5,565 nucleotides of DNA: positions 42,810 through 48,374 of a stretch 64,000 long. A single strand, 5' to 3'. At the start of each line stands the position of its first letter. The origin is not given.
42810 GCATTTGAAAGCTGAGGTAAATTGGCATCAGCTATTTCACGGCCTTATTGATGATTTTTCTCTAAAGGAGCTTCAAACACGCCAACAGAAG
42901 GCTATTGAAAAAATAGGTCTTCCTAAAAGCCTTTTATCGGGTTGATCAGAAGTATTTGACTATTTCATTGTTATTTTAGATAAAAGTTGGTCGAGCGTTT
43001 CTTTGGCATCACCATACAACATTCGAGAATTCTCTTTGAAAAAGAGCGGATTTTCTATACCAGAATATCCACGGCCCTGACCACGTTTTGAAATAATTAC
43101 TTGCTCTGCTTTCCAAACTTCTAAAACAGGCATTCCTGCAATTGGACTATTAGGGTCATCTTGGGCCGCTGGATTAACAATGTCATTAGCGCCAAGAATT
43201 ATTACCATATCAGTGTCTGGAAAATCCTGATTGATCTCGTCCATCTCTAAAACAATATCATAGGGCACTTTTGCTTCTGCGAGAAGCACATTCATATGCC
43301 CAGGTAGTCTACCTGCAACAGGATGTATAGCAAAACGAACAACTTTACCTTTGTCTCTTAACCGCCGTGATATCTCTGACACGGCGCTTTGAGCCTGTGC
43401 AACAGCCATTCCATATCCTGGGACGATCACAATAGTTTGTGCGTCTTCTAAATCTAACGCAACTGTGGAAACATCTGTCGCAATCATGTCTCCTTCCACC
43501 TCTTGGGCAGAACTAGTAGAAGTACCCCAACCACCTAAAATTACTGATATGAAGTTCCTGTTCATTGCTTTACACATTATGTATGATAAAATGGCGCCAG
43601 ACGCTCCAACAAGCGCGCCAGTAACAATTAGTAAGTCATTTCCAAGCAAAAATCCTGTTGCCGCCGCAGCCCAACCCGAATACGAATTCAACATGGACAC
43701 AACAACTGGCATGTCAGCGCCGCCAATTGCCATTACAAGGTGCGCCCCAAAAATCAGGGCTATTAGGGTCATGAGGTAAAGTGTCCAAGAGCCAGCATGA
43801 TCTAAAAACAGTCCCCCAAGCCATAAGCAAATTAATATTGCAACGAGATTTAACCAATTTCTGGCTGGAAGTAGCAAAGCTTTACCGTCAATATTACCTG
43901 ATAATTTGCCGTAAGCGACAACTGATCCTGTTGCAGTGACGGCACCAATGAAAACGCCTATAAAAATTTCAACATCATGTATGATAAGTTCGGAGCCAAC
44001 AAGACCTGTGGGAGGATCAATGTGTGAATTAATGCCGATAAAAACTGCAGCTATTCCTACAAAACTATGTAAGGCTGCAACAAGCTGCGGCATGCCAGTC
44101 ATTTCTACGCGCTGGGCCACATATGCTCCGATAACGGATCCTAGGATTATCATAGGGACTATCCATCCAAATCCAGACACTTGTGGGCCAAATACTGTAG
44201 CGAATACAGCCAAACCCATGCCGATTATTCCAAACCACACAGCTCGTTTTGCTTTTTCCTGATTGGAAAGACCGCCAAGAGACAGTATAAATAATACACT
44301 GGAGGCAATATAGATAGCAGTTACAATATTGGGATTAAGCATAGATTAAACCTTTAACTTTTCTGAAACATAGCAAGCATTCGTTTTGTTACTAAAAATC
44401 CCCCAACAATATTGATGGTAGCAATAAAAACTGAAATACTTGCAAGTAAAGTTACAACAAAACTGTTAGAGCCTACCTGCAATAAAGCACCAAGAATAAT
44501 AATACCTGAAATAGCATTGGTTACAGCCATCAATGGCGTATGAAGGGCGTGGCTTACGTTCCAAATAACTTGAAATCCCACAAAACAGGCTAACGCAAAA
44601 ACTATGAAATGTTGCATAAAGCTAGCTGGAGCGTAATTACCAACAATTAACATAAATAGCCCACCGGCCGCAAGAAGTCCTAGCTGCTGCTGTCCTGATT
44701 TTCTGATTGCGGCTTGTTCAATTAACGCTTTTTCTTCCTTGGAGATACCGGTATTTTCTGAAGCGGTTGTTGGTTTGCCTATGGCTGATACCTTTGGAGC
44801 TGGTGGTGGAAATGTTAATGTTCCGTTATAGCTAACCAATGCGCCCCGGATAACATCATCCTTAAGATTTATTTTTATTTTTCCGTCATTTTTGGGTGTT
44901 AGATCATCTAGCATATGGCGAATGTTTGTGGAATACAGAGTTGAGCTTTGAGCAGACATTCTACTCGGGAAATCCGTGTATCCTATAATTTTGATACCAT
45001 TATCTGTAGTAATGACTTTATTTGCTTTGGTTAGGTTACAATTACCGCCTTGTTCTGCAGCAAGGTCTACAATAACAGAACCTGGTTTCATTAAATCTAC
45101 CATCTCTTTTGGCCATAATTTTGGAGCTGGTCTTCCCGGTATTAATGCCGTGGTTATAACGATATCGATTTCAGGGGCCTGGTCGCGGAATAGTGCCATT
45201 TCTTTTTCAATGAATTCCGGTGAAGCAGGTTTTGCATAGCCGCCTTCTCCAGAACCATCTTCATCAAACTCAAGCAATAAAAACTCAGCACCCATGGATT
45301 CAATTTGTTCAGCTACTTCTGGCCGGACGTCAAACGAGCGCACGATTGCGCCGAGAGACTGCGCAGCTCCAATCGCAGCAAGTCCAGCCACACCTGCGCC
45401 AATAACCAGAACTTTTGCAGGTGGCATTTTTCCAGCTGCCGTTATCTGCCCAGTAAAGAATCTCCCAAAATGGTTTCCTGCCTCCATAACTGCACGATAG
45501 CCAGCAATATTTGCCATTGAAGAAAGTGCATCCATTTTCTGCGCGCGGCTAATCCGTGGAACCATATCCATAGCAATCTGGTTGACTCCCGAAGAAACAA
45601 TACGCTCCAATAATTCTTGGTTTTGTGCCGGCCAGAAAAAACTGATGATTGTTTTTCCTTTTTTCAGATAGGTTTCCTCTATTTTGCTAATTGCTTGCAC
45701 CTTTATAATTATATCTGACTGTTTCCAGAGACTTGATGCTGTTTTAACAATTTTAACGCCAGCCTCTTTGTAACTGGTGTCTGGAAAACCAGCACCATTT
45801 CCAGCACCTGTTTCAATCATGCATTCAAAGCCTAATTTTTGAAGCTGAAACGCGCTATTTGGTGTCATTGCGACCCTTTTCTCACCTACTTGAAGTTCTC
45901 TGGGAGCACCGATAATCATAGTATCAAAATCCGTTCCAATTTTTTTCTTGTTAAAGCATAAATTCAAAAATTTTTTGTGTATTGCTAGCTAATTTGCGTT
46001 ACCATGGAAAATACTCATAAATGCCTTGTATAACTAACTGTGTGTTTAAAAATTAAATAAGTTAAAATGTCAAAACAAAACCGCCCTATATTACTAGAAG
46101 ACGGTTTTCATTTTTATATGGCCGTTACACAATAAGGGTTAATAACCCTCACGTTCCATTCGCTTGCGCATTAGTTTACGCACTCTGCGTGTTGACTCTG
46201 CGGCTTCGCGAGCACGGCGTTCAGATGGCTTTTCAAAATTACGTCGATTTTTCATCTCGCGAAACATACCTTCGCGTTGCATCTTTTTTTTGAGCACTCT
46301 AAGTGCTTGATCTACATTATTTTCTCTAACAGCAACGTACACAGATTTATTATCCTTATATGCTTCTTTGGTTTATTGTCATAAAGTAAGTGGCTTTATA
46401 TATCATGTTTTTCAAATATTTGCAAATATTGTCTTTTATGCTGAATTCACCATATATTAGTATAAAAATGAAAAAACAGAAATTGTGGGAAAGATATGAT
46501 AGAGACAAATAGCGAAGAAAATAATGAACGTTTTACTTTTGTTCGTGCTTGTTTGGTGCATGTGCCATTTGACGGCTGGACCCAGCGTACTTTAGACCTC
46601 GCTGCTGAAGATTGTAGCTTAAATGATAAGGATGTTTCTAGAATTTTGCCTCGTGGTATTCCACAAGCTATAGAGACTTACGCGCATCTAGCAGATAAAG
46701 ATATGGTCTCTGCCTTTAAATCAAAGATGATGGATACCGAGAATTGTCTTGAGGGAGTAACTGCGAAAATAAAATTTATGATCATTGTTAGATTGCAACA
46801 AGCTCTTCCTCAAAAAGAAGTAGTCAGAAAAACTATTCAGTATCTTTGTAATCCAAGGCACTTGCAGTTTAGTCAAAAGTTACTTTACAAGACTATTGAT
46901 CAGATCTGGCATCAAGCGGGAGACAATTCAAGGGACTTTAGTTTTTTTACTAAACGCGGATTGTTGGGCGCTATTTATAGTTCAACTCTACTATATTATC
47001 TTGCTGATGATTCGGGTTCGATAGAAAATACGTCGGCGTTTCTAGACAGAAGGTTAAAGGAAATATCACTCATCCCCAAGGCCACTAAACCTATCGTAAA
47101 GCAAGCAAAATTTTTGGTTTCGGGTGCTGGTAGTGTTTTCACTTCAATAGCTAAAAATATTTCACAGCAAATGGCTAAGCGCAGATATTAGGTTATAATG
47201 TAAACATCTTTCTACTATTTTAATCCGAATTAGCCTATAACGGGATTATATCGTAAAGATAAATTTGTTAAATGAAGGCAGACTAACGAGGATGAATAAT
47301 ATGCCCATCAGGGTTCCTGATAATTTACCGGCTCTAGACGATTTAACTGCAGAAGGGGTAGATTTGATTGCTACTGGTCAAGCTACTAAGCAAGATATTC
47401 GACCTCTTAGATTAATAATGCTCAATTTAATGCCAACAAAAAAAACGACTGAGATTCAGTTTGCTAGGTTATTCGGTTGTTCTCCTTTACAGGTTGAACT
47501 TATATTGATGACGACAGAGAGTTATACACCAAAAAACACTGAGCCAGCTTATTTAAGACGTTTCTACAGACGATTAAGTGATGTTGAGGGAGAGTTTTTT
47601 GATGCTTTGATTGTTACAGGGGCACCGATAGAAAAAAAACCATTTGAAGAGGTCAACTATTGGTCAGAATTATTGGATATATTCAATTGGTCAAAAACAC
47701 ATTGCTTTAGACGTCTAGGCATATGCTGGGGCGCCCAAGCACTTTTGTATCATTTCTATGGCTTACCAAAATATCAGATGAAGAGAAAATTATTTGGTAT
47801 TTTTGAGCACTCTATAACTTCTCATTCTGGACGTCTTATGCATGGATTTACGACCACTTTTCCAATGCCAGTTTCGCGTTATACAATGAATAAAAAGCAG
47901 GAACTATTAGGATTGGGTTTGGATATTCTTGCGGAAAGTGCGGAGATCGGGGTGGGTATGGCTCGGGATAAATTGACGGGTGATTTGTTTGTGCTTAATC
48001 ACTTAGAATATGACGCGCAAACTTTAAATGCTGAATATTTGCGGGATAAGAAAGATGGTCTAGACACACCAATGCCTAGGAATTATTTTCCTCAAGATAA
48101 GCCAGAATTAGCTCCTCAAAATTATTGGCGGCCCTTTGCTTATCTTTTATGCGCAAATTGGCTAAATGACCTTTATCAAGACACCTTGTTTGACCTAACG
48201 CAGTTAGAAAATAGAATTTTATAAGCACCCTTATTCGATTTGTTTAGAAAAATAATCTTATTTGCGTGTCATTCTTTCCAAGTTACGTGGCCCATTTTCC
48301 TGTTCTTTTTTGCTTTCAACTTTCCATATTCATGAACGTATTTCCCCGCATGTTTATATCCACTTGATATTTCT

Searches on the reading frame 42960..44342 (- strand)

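Call 33: search_protein_families(library=pfam, proteins=[window:42960-44342:-], max_evalue=0.001)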
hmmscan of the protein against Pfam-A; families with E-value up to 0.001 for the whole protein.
window:42960-44342:- (460 aa): 1 family
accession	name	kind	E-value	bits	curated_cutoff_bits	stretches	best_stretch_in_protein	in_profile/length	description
PF02233.22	PNTB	-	1.5e-189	631.2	31.7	1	8-455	2-455/456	NAD(P) transhydrogenase beta subunit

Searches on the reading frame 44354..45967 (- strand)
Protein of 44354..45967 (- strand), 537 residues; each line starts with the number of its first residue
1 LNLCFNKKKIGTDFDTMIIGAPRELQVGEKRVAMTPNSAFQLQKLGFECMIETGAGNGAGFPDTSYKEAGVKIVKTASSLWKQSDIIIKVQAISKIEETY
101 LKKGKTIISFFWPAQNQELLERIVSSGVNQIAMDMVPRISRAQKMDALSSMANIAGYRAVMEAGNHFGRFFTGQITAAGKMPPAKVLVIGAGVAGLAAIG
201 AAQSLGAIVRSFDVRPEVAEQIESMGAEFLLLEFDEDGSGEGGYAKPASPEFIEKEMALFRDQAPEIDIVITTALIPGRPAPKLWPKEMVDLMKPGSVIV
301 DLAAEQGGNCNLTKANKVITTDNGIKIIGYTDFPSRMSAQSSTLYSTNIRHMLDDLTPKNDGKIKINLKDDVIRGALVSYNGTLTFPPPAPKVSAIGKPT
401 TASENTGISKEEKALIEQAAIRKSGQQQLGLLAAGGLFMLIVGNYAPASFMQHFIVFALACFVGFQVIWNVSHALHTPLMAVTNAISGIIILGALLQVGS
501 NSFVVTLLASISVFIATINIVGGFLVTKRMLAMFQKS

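Call 33: search_protein_families(library=pfam, proteins=[window:44354-45967:-], max_evalue=0.001)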
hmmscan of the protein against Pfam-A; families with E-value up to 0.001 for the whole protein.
window:44354-45967:- (537 aa): 3 families
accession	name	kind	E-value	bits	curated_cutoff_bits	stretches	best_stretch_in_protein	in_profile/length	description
PF01262.27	AlaDh_PNT_C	-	3.1e-68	229.9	23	1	159-386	1-213/214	Alanine dehydrogenase/PNT, C-terminal domain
PF05222.21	AlaDh_PNT_N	-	8.2e-47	159.3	30.4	1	20-155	1-136/136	Alanine dehydrogenase/PNT, N-terminal domain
PF12769.12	PNTB_4TM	-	3.3e-34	117.7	26.2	1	453-536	1-85/85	4TM region of pyridine nucleotide transhydrogenase, mitoch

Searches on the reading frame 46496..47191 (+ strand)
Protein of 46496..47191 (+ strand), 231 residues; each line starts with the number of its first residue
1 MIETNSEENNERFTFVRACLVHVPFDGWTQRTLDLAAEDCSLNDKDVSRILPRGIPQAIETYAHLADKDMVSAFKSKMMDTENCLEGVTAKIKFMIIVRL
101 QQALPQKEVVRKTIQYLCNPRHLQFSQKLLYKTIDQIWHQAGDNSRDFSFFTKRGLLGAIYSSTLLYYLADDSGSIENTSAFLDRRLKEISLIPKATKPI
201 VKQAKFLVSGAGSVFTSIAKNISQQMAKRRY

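Call 33: search_protein_families(library=pfam, proteins=[window:46496-47191:+], max_evalue=0.001)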
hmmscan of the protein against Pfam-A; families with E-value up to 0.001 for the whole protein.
window:46496-47191:+ (231 aa): 1 family
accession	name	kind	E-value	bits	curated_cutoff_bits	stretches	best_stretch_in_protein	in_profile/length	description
PF08511.16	COQ9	-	2.5e-23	82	20.5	1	125-191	3-69/72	COQ9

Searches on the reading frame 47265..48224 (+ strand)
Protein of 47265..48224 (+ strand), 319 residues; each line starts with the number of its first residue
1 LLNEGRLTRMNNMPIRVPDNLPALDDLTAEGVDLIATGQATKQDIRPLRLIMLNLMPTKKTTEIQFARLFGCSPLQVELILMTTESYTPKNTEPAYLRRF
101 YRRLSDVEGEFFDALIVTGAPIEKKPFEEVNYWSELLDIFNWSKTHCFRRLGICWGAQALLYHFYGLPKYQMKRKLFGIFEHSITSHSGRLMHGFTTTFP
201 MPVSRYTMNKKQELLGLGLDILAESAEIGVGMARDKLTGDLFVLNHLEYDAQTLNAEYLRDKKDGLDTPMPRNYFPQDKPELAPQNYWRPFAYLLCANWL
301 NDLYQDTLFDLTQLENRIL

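Call 33: search_protein_families(library=pfam, proteins=[window:47265-48224:+], max_evalue=0.001)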
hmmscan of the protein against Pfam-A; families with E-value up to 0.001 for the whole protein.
window:47265-48224:+ (319 aa): 1 family
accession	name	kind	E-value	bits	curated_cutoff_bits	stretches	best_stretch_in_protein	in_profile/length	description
PF04204.22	HTS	-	5.6e-105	351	27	1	14-307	1-296/298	Homoserine O-succinyltransferase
